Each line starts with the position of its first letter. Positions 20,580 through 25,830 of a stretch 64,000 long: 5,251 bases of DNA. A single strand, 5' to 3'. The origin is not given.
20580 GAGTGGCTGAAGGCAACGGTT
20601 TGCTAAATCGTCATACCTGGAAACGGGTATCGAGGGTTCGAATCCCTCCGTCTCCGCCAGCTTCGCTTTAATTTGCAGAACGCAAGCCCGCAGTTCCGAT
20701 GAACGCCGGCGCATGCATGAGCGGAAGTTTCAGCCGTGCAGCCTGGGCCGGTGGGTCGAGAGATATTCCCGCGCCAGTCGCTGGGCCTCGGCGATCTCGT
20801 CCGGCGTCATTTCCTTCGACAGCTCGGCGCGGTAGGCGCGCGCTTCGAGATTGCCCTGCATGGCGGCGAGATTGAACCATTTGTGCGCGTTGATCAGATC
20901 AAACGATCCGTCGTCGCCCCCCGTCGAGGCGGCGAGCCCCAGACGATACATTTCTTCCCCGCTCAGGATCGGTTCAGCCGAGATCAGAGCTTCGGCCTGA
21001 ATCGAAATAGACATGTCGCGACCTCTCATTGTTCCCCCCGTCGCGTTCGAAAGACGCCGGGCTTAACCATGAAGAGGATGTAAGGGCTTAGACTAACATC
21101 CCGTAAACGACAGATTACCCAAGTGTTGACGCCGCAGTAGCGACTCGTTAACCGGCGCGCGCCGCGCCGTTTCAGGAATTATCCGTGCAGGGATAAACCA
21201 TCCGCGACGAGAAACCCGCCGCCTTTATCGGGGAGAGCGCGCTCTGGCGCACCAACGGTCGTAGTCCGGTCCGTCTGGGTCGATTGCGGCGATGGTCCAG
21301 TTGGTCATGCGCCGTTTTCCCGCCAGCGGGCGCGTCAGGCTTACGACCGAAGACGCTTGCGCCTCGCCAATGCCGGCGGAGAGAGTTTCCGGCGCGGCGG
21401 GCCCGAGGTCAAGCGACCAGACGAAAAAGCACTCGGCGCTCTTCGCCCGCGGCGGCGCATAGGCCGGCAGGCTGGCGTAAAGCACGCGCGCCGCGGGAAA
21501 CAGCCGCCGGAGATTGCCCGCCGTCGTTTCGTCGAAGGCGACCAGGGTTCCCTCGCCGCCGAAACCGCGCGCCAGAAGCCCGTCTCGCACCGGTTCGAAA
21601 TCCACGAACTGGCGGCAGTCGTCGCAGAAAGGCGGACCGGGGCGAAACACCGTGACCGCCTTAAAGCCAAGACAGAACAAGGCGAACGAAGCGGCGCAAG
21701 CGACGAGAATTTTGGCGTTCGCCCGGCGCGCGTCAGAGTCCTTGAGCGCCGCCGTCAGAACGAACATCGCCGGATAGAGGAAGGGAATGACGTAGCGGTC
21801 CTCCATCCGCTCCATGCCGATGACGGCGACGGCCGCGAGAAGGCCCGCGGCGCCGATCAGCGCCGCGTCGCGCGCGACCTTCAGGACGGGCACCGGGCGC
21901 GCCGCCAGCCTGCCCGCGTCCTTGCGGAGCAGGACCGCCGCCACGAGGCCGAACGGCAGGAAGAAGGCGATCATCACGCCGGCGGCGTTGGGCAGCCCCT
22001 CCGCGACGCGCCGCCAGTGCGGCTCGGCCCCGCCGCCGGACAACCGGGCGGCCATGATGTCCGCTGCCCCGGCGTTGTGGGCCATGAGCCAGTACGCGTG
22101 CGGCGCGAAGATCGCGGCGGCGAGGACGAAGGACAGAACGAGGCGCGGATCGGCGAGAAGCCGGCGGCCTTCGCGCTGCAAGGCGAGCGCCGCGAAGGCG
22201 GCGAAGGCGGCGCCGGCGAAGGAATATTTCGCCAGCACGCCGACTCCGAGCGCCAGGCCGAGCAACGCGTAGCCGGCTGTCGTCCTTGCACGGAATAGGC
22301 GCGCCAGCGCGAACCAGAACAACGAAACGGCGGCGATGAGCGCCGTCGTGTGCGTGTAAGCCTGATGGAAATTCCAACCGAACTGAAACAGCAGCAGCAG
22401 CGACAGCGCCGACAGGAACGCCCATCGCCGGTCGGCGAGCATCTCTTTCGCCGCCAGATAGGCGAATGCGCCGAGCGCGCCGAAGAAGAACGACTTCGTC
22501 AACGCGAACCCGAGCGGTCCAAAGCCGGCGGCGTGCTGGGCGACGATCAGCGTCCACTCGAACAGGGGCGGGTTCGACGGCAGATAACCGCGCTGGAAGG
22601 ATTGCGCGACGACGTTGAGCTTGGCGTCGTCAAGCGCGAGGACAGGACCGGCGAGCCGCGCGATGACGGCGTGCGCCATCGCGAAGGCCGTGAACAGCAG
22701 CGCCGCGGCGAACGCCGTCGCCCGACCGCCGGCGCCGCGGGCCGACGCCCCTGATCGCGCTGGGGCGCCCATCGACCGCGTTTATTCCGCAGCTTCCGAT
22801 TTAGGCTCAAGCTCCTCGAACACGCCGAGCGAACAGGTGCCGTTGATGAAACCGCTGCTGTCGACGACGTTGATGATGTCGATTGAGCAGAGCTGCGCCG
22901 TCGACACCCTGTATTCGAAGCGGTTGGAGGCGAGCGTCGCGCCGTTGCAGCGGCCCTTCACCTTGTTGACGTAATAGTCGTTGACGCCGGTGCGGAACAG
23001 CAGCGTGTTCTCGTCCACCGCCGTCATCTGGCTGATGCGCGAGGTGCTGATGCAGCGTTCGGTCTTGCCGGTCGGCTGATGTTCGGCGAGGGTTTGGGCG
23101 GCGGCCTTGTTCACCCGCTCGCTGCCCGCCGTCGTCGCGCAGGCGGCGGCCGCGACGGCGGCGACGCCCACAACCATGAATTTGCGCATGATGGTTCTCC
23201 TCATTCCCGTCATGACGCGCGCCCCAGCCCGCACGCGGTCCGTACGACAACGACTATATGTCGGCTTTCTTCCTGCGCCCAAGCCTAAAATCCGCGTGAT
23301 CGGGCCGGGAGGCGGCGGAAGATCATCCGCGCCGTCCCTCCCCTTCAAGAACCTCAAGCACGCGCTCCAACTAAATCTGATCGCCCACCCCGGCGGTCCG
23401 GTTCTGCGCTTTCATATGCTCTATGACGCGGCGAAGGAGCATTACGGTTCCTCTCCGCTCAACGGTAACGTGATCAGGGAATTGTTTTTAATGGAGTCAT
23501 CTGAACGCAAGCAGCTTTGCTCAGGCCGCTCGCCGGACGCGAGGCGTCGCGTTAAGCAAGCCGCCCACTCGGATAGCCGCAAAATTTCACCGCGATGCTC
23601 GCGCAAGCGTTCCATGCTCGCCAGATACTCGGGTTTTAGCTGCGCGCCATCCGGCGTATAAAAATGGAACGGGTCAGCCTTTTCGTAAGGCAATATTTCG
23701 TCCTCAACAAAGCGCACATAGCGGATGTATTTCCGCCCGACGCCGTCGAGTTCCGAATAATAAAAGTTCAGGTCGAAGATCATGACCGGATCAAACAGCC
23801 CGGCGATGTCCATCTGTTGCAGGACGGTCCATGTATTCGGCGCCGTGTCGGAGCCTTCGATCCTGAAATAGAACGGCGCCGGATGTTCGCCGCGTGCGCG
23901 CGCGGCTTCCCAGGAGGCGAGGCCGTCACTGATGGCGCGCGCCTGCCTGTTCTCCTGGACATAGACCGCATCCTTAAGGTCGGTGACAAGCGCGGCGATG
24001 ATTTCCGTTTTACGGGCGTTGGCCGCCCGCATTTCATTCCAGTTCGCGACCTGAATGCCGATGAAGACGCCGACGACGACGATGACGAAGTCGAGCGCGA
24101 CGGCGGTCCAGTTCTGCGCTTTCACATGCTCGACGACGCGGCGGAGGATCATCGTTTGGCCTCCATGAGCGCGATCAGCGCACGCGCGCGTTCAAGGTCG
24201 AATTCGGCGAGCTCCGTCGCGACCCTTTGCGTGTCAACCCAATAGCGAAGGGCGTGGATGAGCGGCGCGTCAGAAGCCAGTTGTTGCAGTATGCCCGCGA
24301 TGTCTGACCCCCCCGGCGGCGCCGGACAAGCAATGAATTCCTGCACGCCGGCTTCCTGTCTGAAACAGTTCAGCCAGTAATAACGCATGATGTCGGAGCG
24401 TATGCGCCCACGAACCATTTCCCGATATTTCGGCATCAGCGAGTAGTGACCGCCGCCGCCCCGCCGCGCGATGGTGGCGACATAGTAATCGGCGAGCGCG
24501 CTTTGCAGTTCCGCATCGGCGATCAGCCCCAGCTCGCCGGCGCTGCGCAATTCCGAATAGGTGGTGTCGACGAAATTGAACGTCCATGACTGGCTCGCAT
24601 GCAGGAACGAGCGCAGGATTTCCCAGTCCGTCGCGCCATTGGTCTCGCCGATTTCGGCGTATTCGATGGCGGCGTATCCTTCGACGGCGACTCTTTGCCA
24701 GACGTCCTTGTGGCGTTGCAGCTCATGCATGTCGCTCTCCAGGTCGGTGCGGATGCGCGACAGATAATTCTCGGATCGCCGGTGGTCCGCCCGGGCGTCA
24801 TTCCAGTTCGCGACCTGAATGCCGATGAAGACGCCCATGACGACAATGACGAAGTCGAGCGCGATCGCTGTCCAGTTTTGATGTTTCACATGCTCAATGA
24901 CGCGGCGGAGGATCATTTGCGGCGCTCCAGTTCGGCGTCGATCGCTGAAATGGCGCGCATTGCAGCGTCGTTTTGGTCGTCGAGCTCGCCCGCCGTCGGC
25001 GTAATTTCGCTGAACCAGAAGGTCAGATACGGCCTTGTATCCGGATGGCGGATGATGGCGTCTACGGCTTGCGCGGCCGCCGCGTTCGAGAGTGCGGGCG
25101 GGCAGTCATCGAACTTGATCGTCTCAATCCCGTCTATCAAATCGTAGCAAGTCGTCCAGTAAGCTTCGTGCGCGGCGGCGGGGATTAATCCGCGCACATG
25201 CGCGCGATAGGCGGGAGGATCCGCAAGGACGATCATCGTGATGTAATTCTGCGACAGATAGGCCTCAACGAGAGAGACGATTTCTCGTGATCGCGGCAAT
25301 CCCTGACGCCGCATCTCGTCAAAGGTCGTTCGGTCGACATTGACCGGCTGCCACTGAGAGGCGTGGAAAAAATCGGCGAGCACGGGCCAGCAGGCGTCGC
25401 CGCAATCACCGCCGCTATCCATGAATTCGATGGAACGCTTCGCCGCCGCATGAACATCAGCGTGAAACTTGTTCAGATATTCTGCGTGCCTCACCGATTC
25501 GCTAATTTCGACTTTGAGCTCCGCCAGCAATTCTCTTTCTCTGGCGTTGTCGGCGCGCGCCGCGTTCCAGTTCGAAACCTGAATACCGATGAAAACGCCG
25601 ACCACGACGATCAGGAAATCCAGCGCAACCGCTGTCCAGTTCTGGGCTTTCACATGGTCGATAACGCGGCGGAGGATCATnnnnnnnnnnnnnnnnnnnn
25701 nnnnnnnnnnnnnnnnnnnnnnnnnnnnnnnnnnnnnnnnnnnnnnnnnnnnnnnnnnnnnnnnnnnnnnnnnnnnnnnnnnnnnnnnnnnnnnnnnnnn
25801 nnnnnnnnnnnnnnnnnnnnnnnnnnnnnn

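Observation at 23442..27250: Head-to-tail array of five paralogues with a constant N-terminal module and variable bodies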

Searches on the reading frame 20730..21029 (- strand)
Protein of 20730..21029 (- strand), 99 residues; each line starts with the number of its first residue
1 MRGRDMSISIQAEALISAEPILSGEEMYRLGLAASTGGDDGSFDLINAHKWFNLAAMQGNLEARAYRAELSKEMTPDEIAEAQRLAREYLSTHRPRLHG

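Call 31: search_protein_families(library=pfam, proteins=[window:20730-21029:-], max_evalue=0.01)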
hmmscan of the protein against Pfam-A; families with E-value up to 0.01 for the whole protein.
window:20730-21029:- (99 aa): 1 family
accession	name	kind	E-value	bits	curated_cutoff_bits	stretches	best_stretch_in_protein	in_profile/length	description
PF08238.18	Sel1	-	0.0086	17.1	30.7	0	27-60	4-36/36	Sel1 repeat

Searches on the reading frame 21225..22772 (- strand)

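Call 31: search_protein_families(library=pfam, proteins=[window:21225-22772:-], max_evalue=0.01)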
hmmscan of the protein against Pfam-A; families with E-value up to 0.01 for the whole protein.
window:21225-22772:- (515 aa): 1 family
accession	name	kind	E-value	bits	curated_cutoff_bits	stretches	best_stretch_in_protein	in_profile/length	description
PF13231.12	PMT_2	-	7.4e-12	46.2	26.1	1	67-228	2-160/160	Dolichyl-phosphate-mannose-protein mannosyltransferase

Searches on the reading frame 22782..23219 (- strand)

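Call 31: search_protein_families(library=pfam, proteins=[window:22782-23219:-], max_evalue=0.01)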
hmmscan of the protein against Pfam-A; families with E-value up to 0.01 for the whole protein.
window:22782-23219:- (145 aa): 1 family
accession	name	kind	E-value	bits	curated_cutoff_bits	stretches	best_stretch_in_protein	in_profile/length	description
PF20101.4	DUF6491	-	1.2e-07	32.2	27.5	1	12-96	3-82/138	Family of unknown function (DUF6491)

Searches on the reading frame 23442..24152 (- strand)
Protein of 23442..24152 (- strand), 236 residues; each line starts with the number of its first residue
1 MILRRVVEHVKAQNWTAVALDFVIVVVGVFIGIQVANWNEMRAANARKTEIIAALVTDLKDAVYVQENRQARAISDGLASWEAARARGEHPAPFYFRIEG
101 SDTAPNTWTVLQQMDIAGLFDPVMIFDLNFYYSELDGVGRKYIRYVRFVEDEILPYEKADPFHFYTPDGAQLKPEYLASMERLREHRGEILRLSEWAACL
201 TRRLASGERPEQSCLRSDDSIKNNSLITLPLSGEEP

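Call 4: search_protein_families(library=pfam, proteins=[window:23442-24152:-], max_evalue=1)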
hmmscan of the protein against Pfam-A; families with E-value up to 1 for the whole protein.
window:23442-24152:- (236 aa): 2 families
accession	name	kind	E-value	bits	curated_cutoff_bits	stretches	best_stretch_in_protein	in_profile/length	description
PF19578.4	DUF6090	-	0.0026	18.1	23.5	1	22-63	2-43/182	Family of unknown function (DUF6090)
PF10710.14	DUF2512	-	0.076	13.1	26.5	1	12-59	56-100/136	Protein of unknown function (DUF2512)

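Call 5: search_protein_families(library=ncbifam, proteins=[window:23442-24152:-], max_evalue=1)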
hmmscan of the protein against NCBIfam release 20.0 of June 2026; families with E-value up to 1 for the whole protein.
window:23442-24152:- (236 aa): 0 families

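Call 47: search_protein_families(library=padloc, proteins=[window:23442-24152:-], max_evalue=1)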
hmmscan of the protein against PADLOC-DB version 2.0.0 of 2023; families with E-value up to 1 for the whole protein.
window:23442-24152:- (236 aa): 0 families

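Call 48: search_protein_families(library=phrogs, proteins=[window:23442-24152:-], max_evalue=1)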
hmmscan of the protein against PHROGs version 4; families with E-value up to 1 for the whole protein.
window:23442-24152:- (236 aa): 2 families
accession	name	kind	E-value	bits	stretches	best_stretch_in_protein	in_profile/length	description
phrog_19211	-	unknown function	0.025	15.3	1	2-78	35-110/112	-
phrog_1152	-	lysis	0.12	13.3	1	11-85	5-77/127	Rz-like spanin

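Call 59: find_homologous_proteins(query=window:23442-24152:-, region=40-236)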
Query window:23442-24152:-, residues 40-236 (197 aa): 102 proteins with E <= 0.001 among 641 candidates.
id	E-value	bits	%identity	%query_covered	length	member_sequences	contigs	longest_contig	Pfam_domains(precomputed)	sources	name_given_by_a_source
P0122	6.5e-127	439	99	100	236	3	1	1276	-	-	-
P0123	2.2e-107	375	85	98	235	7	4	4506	-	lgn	-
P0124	4.0e-94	332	74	99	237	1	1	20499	-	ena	-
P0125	1.7e-89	317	72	99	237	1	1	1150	-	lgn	-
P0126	1.9e-86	307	70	99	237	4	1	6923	-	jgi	jgi:hypothetical protein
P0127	7.2e-84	299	68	99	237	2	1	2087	-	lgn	-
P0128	2.5e-83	297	68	99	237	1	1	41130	-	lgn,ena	-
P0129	2.1e-82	294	68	99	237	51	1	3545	-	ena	-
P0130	3.9e-82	293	68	100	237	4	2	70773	-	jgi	jgi:hypothetical protein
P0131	2.1e-81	290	67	99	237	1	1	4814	-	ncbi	ncbi:MAG: hypothetical protein RLN72_15155 [Henriciella sp.]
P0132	1.0e-79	285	66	96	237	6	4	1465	-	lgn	-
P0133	4.0e-79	283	65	94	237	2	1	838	-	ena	-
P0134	4.5e-79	283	68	97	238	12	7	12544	-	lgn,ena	-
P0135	7.6e-79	282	65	94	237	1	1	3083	-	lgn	-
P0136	2.6e-77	277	63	100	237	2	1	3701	-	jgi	jgi:hypothetical protein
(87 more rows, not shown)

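Call 69: predict_structure(alignment_id=A3)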
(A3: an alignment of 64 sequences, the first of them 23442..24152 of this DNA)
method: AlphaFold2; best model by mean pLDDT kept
length: 236 residues; sequences in the alignment: 64
mean_pLDDT: 88.9   pTM: 0.77
mean pLDDT of the five models: 88.9, 88.7, 85.3, 84.5, 84.5
residues with pLDDT >= 90: 151; 70-90: 69; 50-70: 13; < 50: 3
segments of 3 or more residues with pLDDT < 50: 234-236
pLDDT, mean of each block of 10 residues (from residue 1): 73 83 91 90 88 94 95 97 96 94 83 80 92 94 96 94 94 97 95 95 93 89 66 50
secondary structure, 60 per line:
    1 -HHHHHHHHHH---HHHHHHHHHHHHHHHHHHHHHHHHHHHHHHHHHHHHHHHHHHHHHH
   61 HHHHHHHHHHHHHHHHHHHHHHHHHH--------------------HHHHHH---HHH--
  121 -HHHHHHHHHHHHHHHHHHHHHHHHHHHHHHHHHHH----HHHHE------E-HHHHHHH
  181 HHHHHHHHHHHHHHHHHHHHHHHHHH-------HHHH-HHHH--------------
elements in order: H2-11 H15-86 H107-112 H122-156 H161-164 H174-206 H214-217 H219-222

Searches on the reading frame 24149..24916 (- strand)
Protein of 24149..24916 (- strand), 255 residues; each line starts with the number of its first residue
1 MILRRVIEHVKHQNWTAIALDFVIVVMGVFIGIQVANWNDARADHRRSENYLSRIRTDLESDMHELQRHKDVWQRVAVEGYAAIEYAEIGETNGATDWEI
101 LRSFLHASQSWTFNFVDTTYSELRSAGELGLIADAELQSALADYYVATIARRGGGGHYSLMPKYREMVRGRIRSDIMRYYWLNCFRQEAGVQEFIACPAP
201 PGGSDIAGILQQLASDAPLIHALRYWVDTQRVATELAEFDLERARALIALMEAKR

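Call 4: search_protein_families(library=pfam, proteins=[window:24149-24916:-], max_evalue=1)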
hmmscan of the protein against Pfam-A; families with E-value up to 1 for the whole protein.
window:24149-24916:- (255 aa): 2 families
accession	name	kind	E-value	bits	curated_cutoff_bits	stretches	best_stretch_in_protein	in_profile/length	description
PF19578.4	DUF6090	-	6.2e-05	23.3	23.5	1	22-69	2-49/182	Family of unknown function (DUF6090)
PF24003.1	DUF7319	-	0.12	12.2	27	1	11-57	144-188/205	Domain of unknown function (DUF7319)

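Call 5: search_protein_families(library=ncbifam, proteins=[window:24149-24916:-], max_evalue=1)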
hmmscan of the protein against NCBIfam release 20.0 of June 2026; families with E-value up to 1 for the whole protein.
window:24149-24916:- (255 aa): 0 families

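Call 14: find_homologous_proteins(query=window:24149-24916:-)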
Query window:24149-24916:- (255 aa): 1638 proteins with E <= 0.001 among 4078 candidates; the best 120 are listed.
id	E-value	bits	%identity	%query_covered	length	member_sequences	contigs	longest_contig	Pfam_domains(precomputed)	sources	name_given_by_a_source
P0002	1.6e-165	567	99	100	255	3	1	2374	-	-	-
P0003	7.7e-131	453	80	100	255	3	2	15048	-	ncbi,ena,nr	ncbi:MAG: hypothetical protein KDE05_12120 [Parvularculaceae bacterium]|nr:hypothetical protein [Par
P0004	2.9e-129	448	78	100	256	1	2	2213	-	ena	-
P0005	1.8e-122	426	72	100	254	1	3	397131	-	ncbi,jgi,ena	jgi:hypothetical protein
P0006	6.8e-119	414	72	100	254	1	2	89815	-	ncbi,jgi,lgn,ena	-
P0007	6.9e-109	381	68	100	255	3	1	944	-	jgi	jgi:hypothetical protein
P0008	1.1e-108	381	66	100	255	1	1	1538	-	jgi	jgi:hypothetical protein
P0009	5.5e-107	375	64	100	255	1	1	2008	-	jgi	jgi:hypothetical protein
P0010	1.5e-106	374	65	99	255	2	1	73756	-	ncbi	ncbi:MAG: hypothetical protein R3C31_14085 [Hyphomonadaceae bacterium]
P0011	9.4e-106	371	64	100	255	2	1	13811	-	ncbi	ncbi:MAG: hypothetical protein ACKVS5_08165 [Parvularculaceae bacterium]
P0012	3.6e-105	369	65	100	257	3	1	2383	-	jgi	jgi:hypothetical protein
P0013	6.3e-105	368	65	97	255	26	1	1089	-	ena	-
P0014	8.0e-105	368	64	99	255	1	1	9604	-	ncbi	-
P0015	2.3e-104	367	65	99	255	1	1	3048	-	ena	-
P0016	3.0e-104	366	68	97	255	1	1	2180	-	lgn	-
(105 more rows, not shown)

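Call 32: predict_structure(alignment_id=A2)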
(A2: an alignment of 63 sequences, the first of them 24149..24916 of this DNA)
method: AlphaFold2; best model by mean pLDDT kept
length: 255 residues; sequences in the alignment: 63
mean_pLDDT: 88.2   pTM: 0.77
mean pLDDT of the five models: 88.2, 87.7, 87.1, 83.4, 82.7
residues with pLDDT >= 90: 140; 70-90: 95; 50-70: 20; < 50: 0
segments of 3 or more residues with pLDDT < 50: none
pLDDT, mean of each block of 10 residues (from residue 1): 63 74 87 86 86 91 93 96 97 94 96 81 78 86 85 78 94 94 90 91 86 98 97 94 94 83
secondary structure, 60 per line:
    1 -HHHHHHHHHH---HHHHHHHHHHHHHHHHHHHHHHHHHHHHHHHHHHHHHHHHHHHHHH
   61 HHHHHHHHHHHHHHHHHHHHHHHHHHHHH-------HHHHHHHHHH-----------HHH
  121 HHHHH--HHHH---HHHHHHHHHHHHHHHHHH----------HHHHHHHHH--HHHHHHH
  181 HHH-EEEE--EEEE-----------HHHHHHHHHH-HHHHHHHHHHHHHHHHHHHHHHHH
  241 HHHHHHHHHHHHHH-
elements in order: H2-11 H15-89 H97-106 H118-125 H128-131 H135-152 H163-171 H174-183 E185-188 E191-194 H206-215 H217-254

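Call 34: fold_search(model_id=the predicted structure, library=pdb)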
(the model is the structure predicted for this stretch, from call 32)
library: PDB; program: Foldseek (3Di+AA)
matches with E <= 10: 452; with E <= 0.001: 0
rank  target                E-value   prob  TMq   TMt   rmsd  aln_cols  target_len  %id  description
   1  9cpc_3H               1.6e-01  0.47  0.27  0.24  35.8       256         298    8  Atomic model of porcine brain ventricles cilia doublet microtubule (48-nm periodicity) (released 2024-10-23)
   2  6xz6_A                1.8e-01  0.16  0.18  0.21  27.3       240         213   12  Structure of the trypanosome brucei factor H receptor bound to domain D5 of bovine factor H (released 2020-03-25)
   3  7ung_A3               2.5e-01  0.35  0.27  0.22  36.0       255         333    9  48-nm repeat of the human respiratory doublet microtubule (released 2022-10-05)
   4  9hqx_f                2.6e-01  0.09  0.15  0.07  30.1       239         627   17  Salmonella enterica Lamassu LmuACB bound to DNA duplex (released 2025-10-01)
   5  8i7r_B4               3.2e-01  0.28  0.28  0.23  37.0       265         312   11  In situ structure of axonemal doublet microtubules in mouse sperm with 48-nm repeat (released 2023-10-11)
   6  9cpc_3R               3.5e-01  0.33  0.28  0.27  36.1       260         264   10  Atomic model of porcine brain ventricles cilia doublet microtubule (48-nm periodicity) (released 2024-10-23)
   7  8otz_C4               3.9e-01  0.15  0.19  0.16  35.4       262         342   12  48-nm repeat of the native axonemal doublet microtubule from bovine sperm (released 2023-11-22)
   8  9cpb_5O               4.1e-01  0.25  0.27  0.24  35.4       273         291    9  Atomic model of bovine Fallopian tube cilia doublet microtubule (48-nm periodicity) (released 2024-10-30)
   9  8iyj_S5               4.1e-01  0.16  0.22  0.19  32.6       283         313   11  Cryo-EM structure of the 48-nm repeat doublet microtubule from mouse sperm (released 2023-07-05)
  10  7ung_A1               4.5e-01  0.28  0.28  0.19  36.3       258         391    8  48-nm repeat of the human respiratory doublet microtubule (released 2022-10-05)
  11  8snb_1E               4.5e-01  0.12  0.20  0.13  34.2       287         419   11  atomic model of sea urchin sperm doublet microtubule (48-nm periodicity) (released 2023-06-28)
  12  9m08_C                5.0e-01  0.16  0.15  0.23  16.0       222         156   11  Structure of outer membrane lipoprotein QseG and histidine kinase QseE complex (released 2025-11-19)
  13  8j07_8G               5.3e-01  0.23  0.28  0.22  36.4       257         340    8  96nm repeat of human respiratory doublet microtubule and associated axonemal complexes (released 2023-07-26)
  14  8to0_L                5.9e-01  0.21  0.27  0.22  35.8       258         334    8  48-nm repeating structure of doublets from mouse sperm flagella (released 2023-11-01)
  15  6e6a_A                5.9e-01  0.20  0.22  0.31  18.6       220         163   12  Triclinic crystal form of IncA G144A point mutant (released 2019-07-10)
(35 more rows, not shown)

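Call 47: search_protein_families(library=padloc, proteins=[window:24149-24916:-], max_evalue=1)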
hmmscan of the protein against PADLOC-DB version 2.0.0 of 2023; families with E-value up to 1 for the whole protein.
window:24149-24916:- (255 aa): 0 families

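Call 48: search_protein_families(library=phrogs, proteins=[window:24149-24916:-], max_evalue=1)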
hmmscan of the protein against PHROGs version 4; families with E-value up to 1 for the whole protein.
window:24149-24916:- (255 aa): 2 families
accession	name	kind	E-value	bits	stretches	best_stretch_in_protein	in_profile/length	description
phrog_36322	-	unknown function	0.062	14.9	0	72-108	12-48/79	-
phrog_18860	-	unknown function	0.16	12.9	1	14-65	13-66/141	-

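Call 52: search_protein_families(library=pfam, alignment_id=A2, max_evalue=0.001)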
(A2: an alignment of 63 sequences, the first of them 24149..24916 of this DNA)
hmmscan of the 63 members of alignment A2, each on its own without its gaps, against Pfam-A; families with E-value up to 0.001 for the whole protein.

A. member 1, window:24149-24916:- (255 aa): 1 family
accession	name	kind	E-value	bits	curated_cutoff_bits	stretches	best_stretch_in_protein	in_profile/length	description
PF19578.4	DUF6090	-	6.2e-05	23.3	23.5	1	22-69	2-49/182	Family of unknown function (DUF6090)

B. families by the number of members that match (of 63 scanned): 3 families
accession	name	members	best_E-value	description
PF19578.4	DUF6090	35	4.4e-07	Family of unknown function (DUF6090)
PF19979.4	DUF6415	1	0.00067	Family of unknown function (DUF6415)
PF19560.4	DUF6082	1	0.00074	Family of unknown function (DUF6082)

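Call 53: search_solved_structures(query=A2, max_evalue=10)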
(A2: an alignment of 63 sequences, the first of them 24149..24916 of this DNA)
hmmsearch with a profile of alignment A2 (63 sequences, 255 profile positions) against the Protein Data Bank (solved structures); distinct sequences matched with E-value up to 10: 3.
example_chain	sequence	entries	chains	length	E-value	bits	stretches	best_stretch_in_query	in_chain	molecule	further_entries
8zdz_A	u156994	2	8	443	0.59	12.7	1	9-45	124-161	Gustatory receptor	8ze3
4nf1_A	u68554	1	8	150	1.3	11.5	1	66-114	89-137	Acetylglutamate kinase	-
4nex_A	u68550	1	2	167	1.7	11.2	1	66-114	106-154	Acetylglutamate kinase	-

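Call 80: search_dna_similar(query=window:24149-24916:-, collection=phages, mode=protein, max_evalue=0.001, max_rows=10)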
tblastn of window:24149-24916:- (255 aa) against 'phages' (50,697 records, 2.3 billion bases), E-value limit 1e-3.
No match.

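Call 81: search_dna_similar(query=window:24149-24916:-, collection=plasmids, mode=protein, max_evalue=0.001, max_rows=15)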
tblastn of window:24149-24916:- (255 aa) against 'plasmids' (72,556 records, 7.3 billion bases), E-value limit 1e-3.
No match.

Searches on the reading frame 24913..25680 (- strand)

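Call 4: search_protein_families(library=pfam, proteins=[window:24913-25680:-], max_evalue=1)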
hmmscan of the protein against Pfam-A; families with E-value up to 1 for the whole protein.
window:24913-25680:- (255 aa): 3 families
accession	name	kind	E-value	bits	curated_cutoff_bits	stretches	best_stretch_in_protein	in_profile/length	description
PF20315.3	DUF6611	-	0.015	15.8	27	1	159-184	140-165/168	Family of unknown function (DUF6611)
PF19578.4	DUF6090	-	0.052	13.8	23.5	1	23-62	3-42/182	Family of unknown function (DUF6090)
PF19723.4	DUF6216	-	0.2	11.3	27.3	1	8-44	223-259/270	Family of unknown function (DUF6216)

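Call 5: search_protein_families(library=ncbifam, proteins=[window:24913-25680:-], max_evalue=1)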
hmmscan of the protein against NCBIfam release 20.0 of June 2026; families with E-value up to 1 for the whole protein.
window:24913-25680:- (255 aa): 0 families

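Call 47: search_protein_families(library=padloc, proteins=[window:24913-25680:-], max_evalue=1)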
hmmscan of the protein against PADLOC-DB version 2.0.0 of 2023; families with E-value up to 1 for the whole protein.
window:24913-25680:- (255 aa): 0 families

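Call 48: search_protein_families(library=phrogs, proteins=[window:24913-25680:-], max_evalue=1)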
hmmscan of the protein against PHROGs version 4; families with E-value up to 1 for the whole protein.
window:24913-25680:- (255 aa): 3 families
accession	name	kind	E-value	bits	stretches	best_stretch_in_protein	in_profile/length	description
phrog_1152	-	lysis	0.042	14.8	1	10-50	4-43/127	Rz-like spanin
phrog_38492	-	unknown function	0.37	12.1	1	51-73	6-28/69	-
phrog_19512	-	unknown function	0.37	11.6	1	1-30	1-30/35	-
